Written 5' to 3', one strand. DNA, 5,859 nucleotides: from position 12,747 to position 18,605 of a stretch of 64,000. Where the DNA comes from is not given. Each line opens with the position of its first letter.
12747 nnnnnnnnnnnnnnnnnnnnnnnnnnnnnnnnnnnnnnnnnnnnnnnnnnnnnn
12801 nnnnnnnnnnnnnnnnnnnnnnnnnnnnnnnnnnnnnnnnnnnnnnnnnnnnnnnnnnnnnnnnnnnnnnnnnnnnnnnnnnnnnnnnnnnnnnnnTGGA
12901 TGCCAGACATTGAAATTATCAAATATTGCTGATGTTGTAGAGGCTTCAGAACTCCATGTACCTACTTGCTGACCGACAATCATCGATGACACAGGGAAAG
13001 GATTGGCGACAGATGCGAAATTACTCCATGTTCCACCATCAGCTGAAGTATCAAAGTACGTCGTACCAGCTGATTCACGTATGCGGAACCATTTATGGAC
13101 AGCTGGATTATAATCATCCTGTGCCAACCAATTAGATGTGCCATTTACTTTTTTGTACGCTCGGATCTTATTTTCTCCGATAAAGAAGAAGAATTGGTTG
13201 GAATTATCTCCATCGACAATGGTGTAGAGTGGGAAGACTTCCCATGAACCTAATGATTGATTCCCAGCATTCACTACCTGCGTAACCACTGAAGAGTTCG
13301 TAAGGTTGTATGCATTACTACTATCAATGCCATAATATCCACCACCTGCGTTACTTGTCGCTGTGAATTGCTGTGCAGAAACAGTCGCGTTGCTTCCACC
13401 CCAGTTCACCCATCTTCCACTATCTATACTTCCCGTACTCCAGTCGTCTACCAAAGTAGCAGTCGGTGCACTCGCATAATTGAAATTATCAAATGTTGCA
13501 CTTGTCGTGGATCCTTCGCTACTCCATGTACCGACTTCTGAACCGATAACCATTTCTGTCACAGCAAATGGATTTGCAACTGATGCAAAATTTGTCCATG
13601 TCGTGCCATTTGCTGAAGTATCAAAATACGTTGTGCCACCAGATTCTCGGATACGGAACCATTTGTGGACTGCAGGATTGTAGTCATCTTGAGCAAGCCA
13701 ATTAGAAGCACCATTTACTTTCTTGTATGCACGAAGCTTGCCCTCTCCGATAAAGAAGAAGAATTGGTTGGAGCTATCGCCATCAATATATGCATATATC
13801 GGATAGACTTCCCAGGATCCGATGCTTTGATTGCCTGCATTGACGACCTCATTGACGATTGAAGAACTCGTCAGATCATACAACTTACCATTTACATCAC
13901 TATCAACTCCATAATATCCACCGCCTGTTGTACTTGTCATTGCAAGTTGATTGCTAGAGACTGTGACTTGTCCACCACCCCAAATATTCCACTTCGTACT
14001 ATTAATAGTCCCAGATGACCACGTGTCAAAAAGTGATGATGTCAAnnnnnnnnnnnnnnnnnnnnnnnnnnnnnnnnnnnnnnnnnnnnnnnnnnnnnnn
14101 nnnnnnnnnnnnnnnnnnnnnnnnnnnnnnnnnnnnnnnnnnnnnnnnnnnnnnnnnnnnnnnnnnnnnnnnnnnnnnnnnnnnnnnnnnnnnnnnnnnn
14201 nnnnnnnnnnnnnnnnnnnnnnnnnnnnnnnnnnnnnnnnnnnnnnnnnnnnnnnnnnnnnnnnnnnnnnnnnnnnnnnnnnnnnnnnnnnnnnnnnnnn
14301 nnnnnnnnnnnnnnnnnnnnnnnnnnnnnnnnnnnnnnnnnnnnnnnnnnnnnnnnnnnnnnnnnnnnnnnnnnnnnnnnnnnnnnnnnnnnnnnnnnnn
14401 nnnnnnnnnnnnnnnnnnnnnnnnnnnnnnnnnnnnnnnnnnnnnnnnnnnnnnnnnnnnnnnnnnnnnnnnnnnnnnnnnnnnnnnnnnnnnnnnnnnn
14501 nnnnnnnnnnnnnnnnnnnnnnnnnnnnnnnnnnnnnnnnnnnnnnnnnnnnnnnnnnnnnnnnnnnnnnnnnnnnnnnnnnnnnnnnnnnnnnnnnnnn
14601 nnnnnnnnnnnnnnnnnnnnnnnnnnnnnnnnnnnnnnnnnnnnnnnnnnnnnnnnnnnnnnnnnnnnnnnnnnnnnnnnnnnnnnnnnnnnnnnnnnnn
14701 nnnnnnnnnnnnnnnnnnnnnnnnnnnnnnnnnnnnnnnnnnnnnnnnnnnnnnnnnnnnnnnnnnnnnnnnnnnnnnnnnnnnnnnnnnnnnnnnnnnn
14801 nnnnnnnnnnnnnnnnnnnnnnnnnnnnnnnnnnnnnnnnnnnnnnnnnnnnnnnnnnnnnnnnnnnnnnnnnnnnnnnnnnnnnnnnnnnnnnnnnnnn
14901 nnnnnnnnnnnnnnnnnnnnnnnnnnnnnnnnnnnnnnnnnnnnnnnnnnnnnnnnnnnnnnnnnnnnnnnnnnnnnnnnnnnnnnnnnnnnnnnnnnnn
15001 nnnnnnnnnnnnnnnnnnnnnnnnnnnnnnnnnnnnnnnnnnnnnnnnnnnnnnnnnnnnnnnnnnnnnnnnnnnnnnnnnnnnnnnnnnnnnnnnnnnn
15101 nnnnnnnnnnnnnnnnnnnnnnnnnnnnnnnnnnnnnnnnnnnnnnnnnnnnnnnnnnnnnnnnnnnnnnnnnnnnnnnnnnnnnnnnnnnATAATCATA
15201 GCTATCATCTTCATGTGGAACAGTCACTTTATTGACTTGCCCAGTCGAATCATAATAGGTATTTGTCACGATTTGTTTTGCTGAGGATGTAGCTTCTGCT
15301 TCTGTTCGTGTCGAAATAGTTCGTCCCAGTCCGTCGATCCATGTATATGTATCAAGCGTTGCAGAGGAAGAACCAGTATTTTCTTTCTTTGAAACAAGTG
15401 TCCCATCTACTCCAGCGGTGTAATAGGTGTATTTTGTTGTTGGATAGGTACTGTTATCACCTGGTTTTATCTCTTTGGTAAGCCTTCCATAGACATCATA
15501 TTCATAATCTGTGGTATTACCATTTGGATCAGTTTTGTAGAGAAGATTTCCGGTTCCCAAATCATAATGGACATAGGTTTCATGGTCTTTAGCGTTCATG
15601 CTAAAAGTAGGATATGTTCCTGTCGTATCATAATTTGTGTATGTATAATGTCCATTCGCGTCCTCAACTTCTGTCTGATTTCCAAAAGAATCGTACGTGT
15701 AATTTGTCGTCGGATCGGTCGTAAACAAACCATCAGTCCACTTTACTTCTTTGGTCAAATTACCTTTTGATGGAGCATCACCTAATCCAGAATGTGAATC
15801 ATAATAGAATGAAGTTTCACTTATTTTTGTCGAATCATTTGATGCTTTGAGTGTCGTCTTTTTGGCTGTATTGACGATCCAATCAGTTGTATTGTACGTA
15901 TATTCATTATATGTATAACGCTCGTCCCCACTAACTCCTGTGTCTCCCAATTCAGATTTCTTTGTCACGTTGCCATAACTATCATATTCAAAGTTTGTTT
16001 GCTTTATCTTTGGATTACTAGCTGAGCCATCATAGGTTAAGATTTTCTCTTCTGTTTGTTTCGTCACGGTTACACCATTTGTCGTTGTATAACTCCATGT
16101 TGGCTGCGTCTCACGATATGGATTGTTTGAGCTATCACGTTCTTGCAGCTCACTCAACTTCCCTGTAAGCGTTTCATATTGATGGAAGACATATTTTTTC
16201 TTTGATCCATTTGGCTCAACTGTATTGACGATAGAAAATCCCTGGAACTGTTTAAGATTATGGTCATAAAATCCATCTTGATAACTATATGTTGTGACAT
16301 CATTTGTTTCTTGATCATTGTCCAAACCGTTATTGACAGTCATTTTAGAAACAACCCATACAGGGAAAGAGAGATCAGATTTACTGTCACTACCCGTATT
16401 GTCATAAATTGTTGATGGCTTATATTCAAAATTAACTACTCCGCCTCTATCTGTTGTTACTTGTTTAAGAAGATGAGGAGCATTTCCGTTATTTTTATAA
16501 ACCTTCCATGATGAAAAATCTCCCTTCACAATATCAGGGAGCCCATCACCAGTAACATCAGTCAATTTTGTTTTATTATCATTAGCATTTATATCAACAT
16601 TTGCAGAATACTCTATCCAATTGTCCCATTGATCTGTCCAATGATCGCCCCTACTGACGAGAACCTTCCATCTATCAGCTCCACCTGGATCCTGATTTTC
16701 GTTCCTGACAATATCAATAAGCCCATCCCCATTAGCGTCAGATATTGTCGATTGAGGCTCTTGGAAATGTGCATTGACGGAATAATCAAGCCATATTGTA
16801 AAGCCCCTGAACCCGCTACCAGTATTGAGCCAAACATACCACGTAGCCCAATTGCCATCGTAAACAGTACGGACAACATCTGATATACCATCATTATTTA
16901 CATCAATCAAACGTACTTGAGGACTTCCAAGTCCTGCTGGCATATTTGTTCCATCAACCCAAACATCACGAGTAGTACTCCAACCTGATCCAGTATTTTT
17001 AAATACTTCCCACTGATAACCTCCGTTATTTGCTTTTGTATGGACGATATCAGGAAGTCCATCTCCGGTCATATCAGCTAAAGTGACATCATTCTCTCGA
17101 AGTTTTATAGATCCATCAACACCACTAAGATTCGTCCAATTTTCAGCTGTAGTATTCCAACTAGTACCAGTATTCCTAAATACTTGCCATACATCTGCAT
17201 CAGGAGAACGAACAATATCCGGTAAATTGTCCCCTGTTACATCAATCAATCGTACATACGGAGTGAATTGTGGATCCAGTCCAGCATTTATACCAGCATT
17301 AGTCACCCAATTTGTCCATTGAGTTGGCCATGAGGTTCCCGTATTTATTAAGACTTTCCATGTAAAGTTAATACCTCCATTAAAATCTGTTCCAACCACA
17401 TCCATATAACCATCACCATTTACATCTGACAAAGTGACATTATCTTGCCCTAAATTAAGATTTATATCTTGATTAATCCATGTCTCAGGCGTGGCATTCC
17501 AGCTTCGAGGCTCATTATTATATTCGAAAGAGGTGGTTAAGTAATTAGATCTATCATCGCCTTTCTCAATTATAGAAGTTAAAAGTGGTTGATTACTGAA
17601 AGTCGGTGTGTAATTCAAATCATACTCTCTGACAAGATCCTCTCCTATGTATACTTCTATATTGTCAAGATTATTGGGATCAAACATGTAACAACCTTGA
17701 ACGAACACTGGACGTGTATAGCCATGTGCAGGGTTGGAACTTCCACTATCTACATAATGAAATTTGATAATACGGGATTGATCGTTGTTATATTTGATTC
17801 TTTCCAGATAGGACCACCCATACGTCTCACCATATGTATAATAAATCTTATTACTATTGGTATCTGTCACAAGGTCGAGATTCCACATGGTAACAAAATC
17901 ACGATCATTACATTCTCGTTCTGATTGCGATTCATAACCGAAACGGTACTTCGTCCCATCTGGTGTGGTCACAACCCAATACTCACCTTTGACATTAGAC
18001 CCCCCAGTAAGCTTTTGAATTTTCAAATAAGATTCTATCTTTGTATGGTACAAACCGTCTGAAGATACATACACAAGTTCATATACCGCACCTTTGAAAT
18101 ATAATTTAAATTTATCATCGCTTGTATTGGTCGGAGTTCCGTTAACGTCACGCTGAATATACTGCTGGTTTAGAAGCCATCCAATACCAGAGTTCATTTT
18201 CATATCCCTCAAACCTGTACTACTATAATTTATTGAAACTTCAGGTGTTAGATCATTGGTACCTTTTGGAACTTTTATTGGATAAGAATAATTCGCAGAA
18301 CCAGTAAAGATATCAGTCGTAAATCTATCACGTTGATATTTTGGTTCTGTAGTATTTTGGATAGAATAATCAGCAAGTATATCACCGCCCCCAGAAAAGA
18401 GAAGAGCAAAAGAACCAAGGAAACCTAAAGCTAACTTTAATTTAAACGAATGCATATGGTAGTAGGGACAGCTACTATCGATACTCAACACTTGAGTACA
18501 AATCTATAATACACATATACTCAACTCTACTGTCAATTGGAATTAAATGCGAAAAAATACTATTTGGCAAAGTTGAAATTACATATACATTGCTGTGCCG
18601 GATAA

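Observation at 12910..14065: Tandem 570-bp duplication inserting two lectin-like β-sandwich modules into the RHS shell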

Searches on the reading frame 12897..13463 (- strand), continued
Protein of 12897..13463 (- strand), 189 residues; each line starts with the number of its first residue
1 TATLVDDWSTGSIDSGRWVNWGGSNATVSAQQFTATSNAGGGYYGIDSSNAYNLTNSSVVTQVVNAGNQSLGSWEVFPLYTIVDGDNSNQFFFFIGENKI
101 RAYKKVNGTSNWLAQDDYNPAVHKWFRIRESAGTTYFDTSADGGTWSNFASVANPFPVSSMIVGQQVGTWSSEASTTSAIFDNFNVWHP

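Call 65: search_solved_structures(query=A1, max_evalue=1)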
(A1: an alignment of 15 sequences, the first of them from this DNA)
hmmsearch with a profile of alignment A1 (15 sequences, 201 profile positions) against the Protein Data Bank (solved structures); distinct sequences matched with E-value up to 1: 12.
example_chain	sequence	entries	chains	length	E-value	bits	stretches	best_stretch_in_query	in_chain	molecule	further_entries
2ho2_A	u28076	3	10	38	0.021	17.8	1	126-148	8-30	Amyloid beta A4 protein-binding family B member 1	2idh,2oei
2e45_A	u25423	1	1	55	0.043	16.8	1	125-148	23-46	Amyloid beta A4 precursor protein-binding family B member 1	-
2x2u_A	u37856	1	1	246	0.044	16.8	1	124-165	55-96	PROTO-ONCOGENE TYROSINE-PROTEIN KINASE RECEPTOR RET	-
8sqb_F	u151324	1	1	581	0.1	15.6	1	65-147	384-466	Maltodextrin-binding protein,EspP(b7-12)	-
8spr_F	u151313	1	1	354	0.11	15.4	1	65-121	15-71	Serine protease EspP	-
4ux8_A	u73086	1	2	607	0.14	15.1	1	124-165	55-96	PROTO-ONCOGENE TYROSINE-PROTEIN KINASE RECEPTOR RET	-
4ate_A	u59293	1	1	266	0.19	14.7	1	4-24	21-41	BETA-PORPHYRANASE A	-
8bo2_P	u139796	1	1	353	0.24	14.3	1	65-121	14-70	Serine protease EspP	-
8bnz_P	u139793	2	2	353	0.24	14.3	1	65-121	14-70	Serine protease EspP | EspP epsilon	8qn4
8sqa_F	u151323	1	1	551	0.27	14.2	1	65-121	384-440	Maltose/maltodextrin-binding periplasmic protein,Autotransporter protein EspP translocator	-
7ye4_P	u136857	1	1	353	0.32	13.9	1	65-121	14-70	Serine protease EspP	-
3ilf_A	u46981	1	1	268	0.36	13.8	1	4-24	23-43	porphyranase A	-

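Call 72: find_related_loci(query=A1, collection=viral_contigs, flank=3000)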
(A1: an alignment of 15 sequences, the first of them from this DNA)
Query A1 (186 aa) in viral_contigs; peptide patterns used: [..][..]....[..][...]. (x = any residue, [..] = any of these).
43 stretches matched a pattern; 41 encode a relative of the query (tblastn E <= 1e-3); 41 distinct loci.
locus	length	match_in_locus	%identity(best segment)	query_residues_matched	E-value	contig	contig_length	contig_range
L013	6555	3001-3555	43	1-185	7e-51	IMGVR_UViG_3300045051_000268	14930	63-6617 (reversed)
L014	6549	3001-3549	41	2-185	1e-39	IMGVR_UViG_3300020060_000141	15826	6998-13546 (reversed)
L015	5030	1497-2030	42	6-186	2e-35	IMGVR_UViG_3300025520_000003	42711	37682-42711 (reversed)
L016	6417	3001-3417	45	52-186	4e-33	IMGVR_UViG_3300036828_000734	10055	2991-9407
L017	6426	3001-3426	44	42-185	2e-29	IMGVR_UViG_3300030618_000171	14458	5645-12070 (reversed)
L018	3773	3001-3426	44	42-185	3e-29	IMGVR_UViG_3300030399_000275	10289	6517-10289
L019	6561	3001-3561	34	4-186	2e-29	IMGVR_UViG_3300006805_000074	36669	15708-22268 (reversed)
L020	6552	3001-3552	36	3-186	3e-26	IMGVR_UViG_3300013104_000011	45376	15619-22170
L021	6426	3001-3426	38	43-186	1e-25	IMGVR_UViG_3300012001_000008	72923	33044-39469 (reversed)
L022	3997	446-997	35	2-186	6e-25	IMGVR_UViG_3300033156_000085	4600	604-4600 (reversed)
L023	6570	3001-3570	36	3-186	7e-23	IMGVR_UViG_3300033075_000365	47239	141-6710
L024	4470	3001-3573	36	3-186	5e-29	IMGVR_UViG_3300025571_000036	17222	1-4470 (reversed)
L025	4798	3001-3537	31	2-185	1e-21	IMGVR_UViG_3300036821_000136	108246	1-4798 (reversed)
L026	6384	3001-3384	38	46-173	6e-19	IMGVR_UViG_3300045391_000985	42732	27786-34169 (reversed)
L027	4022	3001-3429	36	40-185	6e-19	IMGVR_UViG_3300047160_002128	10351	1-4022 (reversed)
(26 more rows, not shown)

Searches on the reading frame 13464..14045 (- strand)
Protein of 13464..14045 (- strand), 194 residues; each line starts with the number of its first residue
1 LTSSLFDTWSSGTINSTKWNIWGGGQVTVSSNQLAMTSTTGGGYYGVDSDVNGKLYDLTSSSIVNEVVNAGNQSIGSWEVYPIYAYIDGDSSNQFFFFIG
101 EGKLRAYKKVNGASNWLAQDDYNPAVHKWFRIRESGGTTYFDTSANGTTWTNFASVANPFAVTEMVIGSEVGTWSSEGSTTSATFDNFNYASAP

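Call 8: search_protein_families(library=pfam, proteins=[window:13464-14045:-], max_evalue=10)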
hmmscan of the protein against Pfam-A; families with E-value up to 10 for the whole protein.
seq(194 aa): 0 families

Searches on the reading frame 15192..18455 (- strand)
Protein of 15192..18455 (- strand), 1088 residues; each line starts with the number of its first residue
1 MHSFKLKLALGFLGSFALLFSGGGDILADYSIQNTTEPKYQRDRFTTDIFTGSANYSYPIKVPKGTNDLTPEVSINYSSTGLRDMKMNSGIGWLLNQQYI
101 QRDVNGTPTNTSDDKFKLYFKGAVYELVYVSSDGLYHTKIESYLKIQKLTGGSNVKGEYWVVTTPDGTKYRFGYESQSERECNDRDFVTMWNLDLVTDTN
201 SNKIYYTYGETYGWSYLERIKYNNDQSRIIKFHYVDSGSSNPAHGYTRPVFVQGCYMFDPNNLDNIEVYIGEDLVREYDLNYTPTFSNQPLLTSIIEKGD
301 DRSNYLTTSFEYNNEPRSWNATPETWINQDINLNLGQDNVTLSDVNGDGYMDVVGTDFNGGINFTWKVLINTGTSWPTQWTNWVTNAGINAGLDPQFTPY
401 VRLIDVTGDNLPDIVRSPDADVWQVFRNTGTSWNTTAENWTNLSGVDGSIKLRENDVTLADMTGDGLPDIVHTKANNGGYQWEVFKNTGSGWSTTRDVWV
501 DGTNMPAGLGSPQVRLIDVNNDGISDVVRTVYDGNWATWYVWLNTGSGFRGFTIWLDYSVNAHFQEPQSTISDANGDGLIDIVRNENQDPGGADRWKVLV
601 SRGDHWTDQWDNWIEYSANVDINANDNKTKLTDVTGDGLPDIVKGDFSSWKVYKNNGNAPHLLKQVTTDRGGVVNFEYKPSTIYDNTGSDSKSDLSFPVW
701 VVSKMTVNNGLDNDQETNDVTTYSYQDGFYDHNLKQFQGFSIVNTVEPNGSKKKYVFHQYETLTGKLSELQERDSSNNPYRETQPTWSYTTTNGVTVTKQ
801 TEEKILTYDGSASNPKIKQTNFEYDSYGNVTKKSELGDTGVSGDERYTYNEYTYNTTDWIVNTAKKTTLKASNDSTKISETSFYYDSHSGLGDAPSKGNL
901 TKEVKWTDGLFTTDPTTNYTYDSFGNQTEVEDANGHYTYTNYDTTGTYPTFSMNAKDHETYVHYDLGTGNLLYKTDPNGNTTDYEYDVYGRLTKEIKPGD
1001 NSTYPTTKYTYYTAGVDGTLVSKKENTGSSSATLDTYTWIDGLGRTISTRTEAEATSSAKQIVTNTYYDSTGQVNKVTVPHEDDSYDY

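Call 64: search_solved_structures(query=window:15192-18455:-, max_evalue=1)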
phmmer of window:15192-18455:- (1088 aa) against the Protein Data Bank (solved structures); distinct sequences matched with E-value up to 1: 3.
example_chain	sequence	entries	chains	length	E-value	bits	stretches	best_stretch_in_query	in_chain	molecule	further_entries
8cp6_B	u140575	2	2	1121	3.1e-05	25.5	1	916-996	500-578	Toxin protein Tse5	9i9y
2wts_A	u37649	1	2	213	0.71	11.1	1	618-753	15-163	PUTATIVE SORTASE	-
2w1j_A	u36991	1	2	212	0.72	11.1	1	618-753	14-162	PUTATIVE SORTASE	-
